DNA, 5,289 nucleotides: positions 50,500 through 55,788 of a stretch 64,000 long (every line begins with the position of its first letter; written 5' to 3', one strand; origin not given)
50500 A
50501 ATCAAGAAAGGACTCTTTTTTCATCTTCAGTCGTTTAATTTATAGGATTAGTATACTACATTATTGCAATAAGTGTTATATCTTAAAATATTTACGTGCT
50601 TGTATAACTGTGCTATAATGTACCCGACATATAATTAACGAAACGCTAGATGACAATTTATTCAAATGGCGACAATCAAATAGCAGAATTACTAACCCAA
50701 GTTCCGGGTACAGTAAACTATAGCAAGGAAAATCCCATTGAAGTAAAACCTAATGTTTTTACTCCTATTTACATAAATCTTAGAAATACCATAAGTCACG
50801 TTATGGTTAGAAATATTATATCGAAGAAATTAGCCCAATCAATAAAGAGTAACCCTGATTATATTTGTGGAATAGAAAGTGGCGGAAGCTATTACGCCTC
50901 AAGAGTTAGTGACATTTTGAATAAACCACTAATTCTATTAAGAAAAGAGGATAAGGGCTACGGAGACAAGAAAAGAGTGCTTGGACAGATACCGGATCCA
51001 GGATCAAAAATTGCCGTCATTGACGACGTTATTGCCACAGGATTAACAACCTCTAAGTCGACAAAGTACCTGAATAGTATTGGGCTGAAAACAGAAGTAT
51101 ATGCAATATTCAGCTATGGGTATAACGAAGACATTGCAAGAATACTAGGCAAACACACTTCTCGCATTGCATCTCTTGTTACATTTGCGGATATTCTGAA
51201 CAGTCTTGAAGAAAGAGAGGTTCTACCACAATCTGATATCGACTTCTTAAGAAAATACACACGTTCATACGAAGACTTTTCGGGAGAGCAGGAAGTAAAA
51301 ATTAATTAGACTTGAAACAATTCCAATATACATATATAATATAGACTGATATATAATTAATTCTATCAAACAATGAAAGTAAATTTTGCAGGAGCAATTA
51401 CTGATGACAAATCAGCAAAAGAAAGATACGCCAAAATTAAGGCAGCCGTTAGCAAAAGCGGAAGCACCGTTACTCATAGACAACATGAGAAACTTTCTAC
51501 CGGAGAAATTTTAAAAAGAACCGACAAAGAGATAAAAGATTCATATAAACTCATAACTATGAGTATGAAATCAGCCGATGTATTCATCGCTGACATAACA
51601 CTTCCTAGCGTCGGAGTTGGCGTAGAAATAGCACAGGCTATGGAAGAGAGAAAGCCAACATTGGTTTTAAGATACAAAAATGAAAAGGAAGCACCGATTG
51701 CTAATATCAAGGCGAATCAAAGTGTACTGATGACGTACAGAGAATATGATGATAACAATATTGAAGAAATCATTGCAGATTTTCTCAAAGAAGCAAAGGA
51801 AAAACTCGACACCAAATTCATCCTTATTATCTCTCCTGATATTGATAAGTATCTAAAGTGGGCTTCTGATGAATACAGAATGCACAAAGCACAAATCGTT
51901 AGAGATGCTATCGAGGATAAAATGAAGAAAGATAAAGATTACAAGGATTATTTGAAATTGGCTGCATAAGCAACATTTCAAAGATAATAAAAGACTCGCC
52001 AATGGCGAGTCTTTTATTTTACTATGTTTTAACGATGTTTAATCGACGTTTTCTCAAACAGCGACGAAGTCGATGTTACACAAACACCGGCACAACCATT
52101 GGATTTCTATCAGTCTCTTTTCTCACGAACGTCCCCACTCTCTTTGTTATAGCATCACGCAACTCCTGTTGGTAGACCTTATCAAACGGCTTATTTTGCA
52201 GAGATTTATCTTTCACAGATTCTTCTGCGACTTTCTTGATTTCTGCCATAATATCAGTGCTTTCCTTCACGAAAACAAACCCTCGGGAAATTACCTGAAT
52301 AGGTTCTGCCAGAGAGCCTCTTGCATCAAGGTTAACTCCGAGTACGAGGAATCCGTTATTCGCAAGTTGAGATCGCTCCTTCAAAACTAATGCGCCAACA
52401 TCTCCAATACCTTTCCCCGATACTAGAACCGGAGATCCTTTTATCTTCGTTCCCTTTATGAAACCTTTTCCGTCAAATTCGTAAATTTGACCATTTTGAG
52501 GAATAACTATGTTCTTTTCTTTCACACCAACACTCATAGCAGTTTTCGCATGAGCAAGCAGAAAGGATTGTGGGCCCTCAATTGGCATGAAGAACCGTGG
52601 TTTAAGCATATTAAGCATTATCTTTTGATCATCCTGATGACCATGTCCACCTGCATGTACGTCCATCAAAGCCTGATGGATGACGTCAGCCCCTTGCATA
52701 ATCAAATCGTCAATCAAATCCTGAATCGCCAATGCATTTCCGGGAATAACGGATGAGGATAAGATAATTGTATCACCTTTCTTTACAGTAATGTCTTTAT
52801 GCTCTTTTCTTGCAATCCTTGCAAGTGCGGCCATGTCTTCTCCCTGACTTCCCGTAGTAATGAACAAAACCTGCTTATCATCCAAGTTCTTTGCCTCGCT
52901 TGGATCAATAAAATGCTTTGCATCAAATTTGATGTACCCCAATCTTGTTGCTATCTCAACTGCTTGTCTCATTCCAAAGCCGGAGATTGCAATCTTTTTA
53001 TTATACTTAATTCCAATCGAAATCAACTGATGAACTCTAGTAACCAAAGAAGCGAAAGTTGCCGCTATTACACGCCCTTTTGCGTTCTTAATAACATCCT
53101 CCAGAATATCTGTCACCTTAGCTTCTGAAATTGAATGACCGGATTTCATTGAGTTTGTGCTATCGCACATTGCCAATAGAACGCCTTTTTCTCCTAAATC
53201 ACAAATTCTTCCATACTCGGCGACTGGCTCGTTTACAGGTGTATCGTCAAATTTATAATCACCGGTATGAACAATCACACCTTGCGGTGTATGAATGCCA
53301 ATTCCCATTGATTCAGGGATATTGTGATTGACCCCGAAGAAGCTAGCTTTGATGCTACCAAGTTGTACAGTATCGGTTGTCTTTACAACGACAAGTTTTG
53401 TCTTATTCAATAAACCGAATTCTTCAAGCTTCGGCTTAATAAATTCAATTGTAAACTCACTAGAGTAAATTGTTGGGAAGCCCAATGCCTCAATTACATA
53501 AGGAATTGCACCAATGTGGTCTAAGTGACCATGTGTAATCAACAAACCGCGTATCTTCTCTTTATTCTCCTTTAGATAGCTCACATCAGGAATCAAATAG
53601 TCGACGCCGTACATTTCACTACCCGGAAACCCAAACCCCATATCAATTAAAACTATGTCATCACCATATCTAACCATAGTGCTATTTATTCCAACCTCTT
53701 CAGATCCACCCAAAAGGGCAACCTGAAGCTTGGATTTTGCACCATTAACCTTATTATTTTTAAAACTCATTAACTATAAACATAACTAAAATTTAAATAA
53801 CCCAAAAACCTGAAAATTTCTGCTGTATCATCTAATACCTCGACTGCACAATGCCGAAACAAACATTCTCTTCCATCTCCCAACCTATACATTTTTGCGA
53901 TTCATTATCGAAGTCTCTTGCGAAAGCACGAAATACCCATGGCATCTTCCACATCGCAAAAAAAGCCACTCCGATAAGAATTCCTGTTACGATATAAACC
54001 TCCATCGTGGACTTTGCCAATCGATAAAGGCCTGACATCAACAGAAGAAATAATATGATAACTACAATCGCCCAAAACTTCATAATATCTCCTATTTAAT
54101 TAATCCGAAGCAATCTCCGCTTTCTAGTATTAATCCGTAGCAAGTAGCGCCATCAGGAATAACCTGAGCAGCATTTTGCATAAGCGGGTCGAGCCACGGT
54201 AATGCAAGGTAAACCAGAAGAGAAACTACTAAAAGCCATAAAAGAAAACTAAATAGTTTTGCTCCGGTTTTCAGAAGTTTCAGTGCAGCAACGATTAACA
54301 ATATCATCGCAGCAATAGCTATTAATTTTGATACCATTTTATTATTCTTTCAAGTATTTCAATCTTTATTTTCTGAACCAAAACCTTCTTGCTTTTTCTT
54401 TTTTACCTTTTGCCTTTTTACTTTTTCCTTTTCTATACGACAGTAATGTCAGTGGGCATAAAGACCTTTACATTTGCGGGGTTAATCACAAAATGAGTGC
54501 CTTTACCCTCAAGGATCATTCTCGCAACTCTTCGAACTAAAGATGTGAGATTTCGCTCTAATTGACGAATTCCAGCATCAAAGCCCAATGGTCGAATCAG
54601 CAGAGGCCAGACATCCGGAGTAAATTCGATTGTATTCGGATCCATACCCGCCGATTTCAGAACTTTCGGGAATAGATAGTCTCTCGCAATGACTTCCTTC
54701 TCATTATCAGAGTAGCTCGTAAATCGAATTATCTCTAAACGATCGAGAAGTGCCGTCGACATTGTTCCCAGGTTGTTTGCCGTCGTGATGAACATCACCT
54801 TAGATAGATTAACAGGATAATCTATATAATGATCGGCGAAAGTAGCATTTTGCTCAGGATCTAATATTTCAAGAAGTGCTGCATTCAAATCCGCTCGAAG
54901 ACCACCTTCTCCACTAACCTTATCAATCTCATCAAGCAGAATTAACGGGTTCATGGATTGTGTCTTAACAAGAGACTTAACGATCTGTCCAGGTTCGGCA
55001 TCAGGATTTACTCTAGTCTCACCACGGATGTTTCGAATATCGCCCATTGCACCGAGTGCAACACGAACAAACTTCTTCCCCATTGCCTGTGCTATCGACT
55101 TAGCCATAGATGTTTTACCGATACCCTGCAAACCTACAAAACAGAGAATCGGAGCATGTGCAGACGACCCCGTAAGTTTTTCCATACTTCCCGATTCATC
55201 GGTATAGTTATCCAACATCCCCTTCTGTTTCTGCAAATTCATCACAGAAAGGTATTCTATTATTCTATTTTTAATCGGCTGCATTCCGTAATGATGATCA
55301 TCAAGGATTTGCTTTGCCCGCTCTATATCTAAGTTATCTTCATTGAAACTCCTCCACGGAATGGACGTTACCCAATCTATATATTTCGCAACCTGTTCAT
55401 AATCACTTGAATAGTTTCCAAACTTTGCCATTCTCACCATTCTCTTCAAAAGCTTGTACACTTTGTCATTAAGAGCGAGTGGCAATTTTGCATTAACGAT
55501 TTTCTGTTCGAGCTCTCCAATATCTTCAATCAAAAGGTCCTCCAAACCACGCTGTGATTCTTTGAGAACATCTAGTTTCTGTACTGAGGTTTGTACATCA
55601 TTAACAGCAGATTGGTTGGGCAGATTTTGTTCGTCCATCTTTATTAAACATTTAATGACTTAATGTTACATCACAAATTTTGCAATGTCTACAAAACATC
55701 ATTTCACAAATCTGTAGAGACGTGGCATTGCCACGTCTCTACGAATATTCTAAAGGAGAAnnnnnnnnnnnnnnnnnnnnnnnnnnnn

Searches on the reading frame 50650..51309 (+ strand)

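Call 58: search_protein_families(library=pfam, proteins=[window:50650-51309:+], max_evalue=0.001)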
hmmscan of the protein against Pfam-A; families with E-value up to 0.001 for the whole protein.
window:50650-51309:+ (219 aa): 1 family
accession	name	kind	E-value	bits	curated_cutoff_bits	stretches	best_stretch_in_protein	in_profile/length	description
PF00156.33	Pribosyltran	-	7.7e-10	38.7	26.3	1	53-153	15-121/158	Phosphoribosyl transferase domain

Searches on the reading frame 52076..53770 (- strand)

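Call 58: search_protein_families(library=pfam, proteins=[window:52076-53770:-], max_evalue=0.001)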
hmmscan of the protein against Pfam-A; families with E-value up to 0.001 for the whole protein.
window:52076-53770:- (564 aa): 4 families
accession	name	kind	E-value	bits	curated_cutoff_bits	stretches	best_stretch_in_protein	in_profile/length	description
PF22505.1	RNase_J_b_CASP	-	1.3e-43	148.3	27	1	231-356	1-126/126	Ribonuclease J, beta-CASP domain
PF17770.6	RNase_J_C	-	1.2e-17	65.2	23.8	1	462-563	1-99/102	Ribonuclease J C-terminal domain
PF00753.33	Lactamase_B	-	4.4e-15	56.6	22.7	1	26-177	4-155/196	Metallo-beta-lactamase superfamily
PF12706.13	Lactamase_B_2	-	5.2e-08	33.2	27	1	41-175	4-147/200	Beta-lactamase superfamily domain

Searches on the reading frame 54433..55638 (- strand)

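Call 58: search_protein_families(library=pfam, proteins=[window:54433-55638:-], max_evalue=0.001)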
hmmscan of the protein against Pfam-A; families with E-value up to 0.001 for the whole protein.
window:54433-55638:- (401 aa): 5 families
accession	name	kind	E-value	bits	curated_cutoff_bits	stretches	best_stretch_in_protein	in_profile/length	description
PF00004.35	AAA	-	2.7e-18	67.1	21.2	1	165-307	1-129/131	ATPase family associated with various cellular activities (AAA)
PF22667.2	Lon_lid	-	2.9e-09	36.9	27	1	328-379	1-52/57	Lon protease AAA+ ATPase lid domain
PF07728.20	AAA_5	-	1.7e-07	31.8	22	1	165-301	2-139/139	AAA domain (dynein-related subfamily)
PF07724.20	AAA_2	-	3.4e-06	27.6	27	1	166-289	7-125/166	AAA domain (Cdc48 subfamily)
PF07726.17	AAA_3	-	0.0002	21.7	27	0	169-299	6-122/131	ATPase family associated with various cellular activities (AAA)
